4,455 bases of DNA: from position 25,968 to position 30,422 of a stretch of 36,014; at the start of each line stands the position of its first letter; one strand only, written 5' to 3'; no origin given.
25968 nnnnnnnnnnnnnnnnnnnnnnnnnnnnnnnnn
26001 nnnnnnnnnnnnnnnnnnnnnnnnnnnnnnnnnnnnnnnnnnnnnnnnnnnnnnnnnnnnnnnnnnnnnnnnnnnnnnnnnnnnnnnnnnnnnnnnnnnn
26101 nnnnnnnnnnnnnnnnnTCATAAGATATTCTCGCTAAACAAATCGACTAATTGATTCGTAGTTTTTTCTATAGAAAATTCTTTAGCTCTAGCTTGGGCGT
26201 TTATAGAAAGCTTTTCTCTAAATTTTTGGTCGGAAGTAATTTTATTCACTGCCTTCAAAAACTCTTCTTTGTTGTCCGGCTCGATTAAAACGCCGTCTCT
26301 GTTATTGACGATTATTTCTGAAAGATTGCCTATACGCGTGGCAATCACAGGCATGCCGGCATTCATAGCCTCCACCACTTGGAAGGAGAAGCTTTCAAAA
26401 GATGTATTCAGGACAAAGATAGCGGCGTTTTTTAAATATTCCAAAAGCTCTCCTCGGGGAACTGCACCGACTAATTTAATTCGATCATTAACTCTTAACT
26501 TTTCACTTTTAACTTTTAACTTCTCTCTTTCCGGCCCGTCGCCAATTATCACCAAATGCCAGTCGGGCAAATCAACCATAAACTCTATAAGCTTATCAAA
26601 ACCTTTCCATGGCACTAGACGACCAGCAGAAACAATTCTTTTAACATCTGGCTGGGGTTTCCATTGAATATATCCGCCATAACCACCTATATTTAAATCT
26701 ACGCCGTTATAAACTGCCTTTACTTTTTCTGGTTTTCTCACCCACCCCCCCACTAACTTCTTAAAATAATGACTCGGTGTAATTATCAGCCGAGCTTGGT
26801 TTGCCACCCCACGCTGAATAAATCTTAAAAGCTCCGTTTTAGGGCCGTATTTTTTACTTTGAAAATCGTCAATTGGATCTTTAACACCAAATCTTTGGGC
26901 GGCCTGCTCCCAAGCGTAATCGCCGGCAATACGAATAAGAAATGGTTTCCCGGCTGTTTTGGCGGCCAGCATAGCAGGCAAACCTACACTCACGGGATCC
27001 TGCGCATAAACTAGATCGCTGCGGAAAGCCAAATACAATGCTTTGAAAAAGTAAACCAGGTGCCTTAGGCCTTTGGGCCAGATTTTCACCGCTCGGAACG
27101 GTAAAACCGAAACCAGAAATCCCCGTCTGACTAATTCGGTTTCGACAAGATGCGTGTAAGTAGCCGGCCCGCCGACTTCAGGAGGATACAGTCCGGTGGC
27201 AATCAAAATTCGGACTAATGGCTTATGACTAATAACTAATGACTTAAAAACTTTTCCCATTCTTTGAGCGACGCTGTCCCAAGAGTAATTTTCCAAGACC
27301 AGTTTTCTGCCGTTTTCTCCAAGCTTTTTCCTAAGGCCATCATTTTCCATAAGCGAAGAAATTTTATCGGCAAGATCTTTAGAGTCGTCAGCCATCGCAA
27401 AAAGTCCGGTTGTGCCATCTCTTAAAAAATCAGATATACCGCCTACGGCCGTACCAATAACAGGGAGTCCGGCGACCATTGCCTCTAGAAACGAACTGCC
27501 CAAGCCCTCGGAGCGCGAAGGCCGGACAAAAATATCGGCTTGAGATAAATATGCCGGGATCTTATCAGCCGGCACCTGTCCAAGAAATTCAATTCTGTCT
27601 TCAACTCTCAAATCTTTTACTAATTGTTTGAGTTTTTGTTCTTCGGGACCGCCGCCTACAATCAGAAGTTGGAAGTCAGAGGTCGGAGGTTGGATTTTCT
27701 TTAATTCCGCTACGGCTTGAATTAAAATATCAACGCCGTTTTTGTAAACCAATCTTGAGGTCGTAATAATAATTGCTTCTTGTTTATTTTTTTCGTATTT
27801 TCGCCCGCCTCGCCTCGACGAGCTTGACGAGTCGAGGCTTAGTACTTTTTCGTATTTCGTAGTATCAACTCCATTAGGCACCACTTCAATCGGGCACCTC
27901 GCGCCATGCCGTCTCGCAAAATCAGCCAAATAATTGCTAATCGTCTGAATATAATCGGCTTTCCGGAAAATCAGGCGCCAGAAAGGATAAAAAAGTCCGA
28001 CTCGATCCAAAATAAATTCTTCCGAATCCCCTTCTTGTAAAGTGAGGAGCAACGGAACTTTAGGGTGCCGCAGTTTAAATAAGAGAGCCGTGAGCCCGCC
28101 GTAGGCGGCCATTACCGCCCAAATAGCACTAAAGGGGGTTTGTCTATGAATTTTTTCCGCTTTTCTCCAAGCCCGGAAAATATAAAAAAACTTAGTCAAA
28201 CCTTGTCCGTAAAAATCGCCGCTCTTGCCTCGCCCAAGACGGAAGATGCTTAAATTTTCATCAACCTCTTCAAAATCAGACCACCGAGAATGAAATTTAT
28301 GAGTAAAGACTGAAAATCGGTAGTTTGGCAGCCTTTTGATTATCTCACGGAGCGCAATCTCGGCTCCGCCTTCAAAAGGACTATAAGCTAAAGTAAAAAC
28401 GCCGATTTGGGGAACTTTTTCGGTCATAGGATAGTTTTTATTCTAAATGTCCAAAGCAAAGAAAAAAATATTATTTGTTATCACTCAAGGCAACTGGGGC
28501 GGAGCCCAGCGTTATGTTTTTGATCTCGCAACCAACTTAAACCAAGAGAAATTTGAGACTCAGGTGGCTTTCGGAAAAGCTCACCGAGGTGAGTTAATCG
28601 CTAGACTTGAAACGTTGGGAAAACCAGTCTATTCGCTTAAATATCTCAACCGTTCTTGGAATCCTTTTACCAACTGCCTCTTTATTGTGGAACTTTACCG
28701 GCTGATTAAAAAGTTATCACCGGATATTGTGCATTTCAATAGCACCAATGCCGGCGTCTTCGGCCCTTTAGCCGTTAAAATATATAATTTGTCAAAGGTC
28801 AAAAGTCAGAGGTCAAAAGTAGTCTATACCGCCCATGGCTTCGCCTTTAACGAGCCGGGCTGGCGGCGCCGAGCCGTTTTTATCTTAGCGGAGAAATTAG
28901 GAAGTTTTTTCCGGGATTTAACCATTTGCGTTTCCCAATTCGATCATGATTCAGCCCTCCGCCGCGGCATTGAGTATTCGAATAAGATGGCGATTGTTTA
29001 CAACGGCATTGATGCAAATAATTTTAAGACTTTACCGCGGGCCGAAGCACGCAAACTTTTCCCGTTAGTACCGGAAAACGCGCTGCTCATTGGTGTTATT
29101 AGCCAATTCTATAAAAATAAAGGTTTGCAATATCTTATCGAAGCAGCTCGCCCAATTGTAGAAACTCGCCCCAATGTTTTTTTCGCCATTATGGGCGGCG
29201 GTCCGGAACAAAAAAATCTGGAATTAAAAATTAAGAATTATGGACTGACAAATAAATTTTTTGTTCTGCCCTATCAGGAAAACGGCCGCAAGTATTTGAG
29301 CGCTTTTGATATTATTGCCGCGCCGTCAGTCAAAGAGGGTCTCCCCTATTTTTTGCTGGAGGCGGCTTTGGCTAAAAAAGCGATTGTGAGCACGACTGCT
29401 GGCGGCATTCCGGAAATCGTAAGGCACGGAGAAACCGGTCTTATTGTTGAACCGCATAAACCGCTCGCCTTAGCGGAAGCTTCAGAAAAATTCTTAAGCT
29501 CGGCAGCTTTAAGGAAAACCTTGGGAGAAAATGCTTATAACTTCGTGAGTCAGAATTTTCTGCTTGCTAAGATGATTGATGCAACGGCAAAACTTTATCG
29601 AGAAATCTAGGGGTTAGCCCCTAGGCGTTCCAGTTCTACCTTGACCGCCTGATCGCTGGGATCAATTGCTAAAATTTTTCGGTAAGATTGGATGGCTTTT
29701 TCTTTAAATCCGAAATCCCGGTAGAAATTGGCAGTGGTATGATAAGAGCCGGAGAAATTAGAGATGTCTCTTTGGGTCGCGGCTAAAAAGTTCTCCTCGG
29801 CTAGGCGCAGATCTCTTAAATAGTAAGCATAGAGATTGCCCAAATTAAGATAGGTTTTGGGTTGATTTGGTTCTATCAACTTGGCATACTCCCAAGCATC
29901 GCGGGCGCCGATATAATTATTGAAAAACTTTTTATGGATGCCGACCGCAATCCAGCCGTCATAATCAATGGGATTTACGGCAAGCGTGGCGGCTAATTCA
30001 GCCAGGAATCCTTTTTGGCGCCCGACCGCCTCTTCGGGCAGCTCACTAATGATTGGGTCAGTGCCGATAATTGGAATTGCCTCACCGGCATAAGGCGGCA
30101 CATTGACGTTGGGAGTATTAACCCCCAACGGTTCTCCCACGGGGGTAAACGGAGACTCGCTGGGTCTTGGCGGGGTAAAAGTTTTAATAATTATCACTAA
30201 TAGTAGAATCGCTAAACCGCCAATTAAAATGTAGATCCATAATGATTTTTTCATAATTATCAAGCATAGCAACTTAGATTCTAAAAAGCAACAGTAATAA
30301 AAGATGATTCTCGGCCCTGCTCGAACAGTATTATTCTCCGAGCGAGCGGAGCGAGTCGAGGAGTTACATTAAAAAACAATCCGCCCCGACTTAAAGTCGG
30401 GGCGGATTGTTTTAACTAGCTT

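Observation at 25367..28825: Heptanucleotide-periodic tandem repeats embedded in frame in GT4 glycosyltransferase genes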

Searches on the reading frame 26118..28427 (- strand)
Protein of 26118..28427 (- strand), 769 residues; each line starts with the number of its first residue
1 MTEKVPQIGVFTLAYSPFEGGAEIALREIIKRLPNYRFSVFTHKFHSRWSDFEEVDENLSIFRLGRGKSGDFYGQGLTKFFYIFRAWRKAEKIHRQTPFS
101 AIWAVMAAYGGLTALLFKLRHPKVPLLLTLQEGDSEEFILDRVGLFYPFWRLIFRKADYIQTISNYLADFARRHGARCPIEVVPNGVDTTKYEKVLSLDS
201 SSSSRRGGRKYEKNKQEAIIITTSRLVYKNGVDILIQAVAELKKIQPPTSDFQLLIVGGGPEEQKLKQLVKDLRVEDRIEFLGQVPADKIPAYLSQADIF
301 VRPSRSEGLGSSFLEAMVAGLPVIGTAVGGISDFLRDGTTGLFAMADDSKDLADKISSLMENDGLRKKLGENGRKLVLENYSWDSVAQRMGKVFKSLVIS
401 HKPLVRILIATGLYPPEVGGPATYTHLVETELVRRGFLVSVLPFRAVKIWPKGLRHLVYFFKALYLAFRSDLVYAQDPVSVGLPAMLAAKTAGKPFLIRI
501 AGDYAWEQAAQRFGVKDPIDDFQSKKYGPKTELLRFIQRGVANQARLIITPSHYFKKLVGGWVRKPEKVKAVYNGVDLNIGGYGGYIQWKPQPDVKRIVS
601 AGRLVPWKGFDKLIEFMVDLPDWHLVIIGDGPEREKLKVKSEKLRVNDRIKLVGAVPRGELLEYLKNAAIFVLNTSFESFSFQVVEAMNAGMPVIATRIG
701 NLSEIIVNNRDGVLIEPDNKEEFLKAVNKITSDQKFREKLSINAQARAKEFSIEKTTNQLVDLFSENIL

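Call 7: search_protein_families(library=pfam, proteins=[window:26118-28427:-])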
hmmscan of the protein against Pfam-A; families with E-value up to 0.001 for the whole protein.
window:26118-28427:- (769 aa): 6 families
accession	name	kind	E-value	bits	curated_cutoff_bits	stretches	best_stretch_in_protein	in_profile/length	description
PF00534.26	Glycos_transf_1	-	7.6e-88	292.9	26.4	2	209-375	7-171/172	Glycosyl transferases group 1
PF13692.12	Glyco_trans_1_4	-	2.9e-68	229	27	2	219-362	3-142/142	Glycosyl transferases group 1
PF13579.12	Glyco_trans_4_4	-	4.6e-24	86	29.7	2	430-575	33-158/158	Glycosyl transferase 4-like domain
PF13439.12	Glyco_transf_4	-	7e-24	85.2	28.5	2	20-190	2-169/170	Glycosyltransferase Family 4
PF13524.12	Glyco_trans_1_2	-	2.5e-23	83.1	25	2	252-390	15-142/144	Glycosyl transferase-like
PF20706.3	GT4-conflict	-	3.7e-15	56.2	26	1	196-389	175-384/385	Family 4 Glycosyltransferase in conflict systems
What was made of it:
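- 26118..28427 (-): Fused double GT4 gene 'gtD' (769 aa; module D1 residues 1-392, D2 393-769), host of patches 5-7. Two stretches each of Glycos_transf_1 and Glyco_transf_4 (call 7).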

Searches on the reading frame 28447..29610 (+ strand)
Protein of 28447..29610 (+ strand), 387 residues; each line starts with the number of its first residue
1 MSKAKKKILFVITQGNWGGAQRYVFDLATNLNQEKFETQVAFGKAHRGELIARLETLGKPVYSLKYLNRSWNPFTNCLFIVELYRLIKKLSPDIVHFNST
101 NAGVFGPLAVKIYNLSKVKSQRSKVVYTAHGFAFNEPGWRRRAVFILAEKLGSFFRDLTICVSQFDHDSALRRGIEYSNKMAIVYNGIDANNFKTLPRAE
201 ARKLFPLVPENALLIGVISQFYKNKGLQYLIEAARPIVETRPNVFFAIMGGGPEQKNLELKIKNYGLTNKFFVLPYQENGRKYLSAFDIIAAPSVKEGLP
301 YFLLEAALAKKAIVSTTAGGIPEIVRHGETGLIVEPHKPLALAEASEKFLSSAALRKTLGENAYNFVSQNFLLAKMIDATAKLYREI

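Call 7: search_protein_families(library=pfam, proteins=[window:28447-29610:+])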
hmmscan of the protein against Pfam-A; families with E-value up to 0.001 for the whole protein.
window:28447-29610:+ (387 aa): 5 families
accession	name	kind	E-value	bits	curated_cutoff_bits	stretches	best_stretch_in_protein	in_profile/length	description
PF00534.26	Glycos_transf_1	-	1.7e-35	122.5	26.4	1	208-365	11-171/172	Glycosyl transferases group 1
PF13692.12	Glyco_trans_1_4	-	1.4e-29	103.6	27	1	214-351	3-141/142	Glycosyl transferases group 1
PF13439.12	Glyco_transf_4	-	3.2e-19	70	28.5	1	17-190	1-168/170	Glycosyltransferase Family 4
PF13579.12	Glyco_trans_4_4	-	5e-13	50.1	29.7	1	18-187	1-158/158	Glycosyl transferase 4-like domain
PF13477.12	Glyco_trans_4_2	-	7.9e-07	29.8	23.4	1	8-134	2-111/139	Glycosyl transferase 4-like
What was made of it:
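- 28447..29610 (+): GT4 glycosyltransferase gene 'gtE' (387 aa), host of patch 8 and one weak patch. Pfam Glycos_transf_1 at 1.7e-35 (call 7).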

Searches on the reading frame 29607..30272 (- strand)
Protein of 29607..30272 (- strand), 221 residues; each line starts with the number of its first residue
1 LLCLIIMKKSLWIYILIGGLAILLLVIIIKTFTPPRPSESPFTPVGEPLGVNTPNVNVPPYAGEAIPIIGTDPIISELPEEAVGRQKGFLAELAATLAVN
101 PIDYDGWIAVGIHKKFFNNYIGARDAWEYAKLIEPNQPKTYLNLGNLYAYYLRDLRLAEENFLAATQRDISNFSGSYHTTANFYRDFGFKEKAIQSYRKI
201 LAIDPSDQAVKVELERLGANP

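Call 7: search_protein_families(library=pfam, proteins=[window:29607-30272:-])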
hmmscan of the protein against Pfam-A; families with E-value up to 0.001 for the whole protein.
window:29607-30272:- (221 aa): 2 families
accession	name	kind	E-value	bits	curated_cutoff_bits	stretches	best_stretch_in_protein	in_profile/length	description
PF13181.12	TPR_8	-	9.6e-06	25.8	25.7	0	176-206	3-33/34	Tetratricopeptide repeat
PF13414.12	TPR_11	-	0.00029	20.9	26.8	0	122-149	12-39/42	TPR repeat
